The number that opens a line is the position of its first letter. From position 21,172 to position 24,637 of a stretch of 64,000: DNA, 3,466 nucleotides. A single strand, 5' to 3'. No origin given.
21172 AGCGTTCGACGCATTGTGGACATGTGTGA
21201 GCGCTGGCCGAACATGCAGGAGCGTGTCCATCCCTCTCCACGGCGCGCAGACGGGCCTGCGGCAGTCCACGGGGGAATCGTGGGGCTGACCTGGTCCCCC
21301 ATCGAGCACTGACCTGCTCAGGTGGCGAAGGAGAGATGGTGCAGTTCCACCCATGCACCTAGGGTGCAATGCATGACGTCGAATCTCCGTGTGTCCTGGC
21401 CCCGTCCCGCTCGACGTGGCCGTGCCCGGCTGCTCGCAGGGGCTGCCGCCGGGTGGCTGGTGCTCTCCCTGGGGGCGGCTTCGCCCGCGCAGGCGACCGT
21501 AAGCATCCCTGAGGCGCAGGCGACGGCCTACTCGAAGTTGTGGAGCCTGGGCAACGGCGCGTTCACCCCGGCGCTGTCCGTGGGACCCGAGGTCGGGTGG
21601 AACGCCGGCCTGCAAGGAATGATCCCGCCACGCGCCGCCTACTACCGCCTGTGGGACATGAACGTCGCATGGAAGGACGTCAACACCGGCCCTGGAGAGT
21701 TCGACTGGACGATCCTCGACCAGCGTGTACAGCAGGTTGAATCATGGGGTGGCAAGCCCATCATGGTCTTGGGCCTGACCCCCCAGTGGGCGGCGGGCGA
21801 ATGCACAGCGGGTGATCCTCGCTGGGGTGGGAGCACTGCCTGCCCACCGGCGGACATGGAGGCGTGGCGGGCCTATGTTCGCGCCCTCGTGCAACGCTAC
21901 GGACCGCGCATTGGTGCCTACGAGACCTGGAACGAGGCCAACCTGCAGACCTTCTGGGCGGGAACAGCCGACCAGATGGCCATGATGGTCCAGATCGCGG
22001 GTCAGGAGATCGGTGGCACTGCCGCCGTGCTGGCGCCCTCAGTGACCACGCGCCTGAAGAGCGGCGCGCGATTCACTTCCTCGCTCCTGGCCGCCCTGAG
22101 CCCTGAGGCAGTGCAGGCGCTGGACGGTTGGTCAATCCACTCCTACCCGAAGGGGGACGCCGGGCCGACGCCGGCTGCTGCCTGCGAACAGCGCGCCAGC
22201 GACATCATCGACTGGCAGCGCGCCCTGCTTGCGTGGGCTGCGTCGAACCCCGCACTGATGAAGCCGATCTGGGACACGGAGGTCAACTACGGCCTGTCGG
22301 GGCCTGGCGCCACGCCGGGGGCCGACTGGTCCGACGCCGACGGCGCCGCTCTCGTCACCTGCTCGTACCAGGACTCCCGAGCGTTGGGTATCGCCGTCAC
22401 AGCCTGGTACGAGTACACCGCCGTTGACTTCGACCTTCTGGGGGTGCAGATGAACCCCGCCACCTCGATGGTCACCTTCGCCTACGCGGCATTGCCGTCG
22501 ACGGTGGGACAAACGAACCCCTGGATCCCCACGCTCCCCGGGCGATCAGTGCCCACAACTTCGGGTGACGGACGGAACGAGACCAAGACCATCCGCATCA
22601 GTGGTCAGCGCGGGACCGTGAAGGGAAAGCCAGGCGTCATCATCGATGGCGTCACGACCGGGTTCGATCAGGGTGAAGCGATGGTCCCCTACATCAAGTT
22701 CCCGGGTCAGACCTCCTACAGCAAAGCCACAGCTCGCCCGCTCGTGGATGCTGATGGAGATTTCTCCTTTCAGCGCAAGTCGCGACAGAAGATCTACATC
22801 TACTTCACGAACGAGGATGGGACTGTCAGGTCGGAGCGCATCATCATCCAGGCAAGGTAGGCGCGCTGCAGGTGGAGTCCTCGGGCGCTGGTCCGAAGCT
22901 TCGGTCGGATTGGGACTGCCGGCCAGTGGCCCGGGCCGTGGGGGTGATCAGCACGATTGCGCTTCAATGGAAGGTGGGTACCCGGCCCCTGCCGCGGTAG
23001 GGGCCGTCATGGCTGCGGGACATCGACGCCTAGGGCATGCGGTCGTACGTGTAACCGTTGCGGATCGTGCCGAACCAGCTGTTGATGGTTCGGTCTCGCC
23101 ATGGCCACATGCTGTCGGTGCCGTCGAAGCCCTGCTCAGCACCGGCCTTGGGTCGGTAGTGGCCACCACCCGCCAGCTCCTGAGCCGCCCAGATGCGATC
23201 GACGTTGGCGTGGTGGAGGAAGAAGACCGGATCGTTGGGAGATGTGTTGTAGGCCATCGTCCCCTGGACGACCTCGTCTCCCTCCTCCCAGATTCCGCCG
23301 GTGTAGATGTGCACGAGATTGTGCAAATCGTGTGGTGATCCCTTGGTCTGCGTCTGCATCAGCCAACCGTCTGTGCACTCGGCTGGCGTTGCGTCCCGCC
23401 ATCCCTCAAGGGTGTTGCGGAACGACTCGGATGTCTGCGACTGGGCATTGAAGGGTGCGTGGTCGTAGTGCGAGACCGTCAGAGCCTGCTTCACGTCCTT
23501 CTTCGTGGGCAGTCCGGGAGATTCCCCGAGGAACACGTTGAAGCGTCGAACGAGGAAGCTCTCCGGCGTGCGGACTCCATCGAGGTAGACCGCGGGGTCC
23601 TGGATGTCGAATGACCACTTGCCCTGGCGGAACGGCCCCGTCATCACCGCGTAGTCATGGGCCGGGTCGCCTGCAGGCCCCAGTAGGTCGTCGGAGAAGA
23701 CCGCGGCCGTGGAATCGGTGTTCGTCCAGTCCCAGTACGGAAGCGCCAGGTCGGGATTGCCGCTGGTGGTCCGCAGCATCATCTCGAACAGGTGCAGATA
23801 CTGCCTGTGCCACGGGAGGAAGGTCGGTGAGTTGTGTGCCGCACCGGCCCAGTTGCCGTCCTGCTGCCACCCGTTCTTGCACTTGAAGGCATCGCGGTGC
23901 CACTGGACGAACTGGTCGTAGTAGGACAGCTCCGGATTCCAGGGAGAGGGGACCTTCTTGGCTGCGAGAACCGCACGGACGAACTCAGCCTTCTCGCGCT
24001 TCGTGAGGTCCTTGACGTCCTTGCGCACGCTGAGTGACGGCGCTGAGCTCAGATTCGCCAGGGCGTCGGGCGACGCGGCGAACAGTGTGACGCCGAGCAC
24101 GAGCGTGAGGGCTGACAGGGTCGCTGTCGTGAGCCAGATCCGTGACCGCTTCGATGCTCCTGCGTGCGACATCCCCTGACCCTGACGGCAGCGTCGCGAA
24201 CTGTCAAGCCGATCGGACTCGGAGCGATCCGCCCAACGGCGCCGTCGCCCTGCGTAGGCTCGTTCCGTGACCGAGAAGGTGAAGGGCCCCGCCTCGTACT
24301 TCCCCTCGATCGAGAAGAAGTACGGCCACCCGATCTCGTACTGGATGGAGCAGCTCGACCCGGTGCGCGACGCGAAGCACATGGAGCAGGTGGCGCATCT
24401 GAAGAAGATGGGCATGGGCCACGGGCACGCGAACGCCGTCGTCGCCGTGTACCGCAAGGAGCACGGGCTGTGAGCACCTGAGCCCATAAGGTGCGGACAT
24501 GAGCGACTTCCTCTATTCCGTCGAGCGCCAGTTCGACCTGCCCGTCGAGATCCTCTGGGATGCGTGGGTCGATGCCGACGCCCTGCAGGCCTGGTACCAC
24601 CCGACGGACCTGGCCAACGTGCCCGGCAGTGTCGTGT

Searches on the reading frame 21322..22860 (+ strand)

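Call 16: search_protein_families(library=pfam, proteins=[window:21322-22860:+], max_evalue=0.001)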
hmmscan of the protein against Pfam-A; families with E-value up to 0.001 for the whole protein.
window:21322-22860:+ (512 aa): 1 family
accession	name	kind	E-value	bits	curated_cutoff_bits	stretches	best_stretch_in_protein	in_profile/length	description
PF01229.23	Glyco_hydro_39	-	1.9e-05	24.1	26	1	113-326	61-276/472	Glycosyl hydrolases family 39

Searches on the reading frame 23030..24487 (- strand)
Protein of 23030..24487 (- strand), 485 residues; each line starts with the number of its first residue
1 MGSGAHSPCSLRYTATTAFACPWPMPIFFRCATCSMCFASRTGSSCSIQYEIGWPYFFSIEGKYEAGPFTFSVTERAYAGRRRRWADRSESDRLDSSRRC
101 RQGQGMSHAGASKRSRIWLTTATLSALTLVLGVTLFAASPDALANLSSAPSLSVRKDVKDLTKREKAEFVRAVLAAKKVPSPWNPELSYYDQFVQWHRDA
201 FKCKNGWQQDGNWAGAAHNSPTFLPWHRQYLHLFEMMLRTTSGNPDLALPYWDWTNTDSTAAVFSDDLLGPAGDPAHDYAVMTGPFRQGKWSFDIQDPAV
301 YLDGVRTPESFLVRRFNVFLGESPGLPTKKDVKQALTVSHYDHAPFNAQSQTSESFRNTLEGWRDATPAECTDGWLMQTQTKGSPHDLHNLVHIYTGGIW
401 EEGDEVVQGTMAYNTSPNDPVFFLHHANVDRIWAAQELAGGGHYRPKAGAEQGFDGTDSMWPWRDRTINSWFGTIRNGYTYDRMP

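Call 17: search_protein_families(library=pfam, proteins=[window:23030-24487:-], max_evalue=0.001)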
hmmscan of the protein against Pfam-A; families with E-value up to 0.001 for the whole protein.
window:23030-24487:- (485 aa): 1 family
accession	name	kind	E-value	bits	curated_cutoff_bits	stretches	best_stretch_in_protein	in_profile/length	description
PF00264.25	Tyrosinase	-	4.6e-39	135.4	22.6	1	189-434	3-209/214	Common central domain of tyrosinase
